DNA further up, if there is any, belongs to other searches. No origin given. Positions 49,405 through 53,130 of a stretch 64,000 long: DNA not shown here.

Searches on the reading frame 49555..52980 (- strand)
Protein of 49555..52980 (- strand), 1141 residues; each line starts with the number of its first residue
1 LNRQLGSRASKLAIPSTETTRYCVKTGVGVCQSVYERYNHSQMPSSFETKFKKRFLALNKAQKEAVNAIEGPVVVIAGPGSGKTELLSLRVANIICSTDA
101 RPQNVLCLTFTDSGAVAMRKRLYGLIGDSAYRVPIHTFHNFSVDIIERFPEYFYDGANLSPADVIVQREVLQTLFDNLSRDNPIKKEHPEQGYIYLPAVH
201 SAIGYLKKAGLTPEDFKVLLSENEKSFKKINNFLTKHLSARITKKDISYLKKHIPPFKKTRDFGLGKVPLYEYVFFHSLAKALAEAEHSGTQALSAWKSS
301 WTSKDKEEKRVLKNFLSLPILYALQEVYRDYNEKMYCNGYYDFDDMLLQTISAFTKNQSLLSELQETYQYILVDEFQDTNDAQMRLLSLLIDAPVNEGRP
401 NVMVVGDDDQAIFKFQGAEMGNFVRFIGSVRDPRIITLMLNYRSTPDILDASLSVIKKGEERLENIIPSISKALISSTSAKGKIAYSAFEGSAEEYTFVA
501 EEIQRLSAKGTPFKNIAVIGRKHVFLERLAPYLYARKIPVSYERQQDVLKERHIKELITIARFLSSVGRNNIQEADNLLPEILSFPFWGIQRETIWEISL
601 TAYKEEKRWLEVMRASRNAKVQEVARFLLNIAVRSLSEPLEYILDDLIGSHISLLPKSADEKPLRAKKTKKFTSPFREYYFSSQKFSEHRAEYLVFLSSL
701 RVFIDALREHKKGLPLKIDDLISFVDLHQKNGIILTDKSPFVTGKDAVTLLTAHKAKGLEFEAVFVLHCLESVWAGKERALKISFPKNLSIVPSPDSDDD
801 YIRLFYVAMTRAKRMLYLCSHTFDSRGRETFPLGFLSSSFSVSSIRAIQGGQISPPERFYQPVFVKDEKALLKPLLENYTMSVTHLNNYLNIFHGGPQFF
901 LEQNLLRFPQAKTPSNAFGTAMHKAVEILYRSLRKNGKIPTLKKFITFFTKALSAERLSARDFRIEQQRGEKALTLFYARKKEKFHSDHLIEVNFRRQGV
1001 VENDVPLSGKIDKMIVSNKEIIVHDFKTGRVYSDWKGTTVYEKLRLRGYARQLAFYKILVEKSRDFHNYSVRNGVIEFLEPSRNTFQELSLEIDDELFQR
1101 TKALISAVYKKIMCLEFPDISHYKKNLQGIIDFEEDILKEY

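Call 15: search_protein_families(library=pfam, proteins=[window:49555-52980:-], max_evalue=0.001)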
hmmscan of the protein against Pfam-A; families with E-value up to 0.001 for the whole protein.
window:49555-52980:- (1141 aa): 6 families
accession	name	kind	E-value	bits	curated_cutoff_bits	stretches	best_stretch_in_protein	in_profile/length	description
PF00580.27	UvrD-helicase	-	6.8e-60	203.5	23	1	58-427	1-267/271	UvrD/REP helicase N-terminal domain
PF13361.12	UvrD_C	-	6.3e-34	118.4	25.6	1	436-820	1-347/350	UvrD-like helicase C-terminal domain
PF13245.12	AAA_19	-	1.8e-16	61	25.1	1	62-415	1-133/134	AAA domain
PF12705.13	PDDEXK_1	-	4.9e-11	43.5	22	1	882-1064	3-173/247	PD-(D/E)XK nuclease superfamily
PF13538.12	UvrD_C_2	-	3.5e-10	40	27.4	1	795-818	28-51/52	UvrD-like helicase C-terminal domain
PF13604.12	AAA_30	-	0.00028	21.1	27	0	58-120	2-64/191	AAA domain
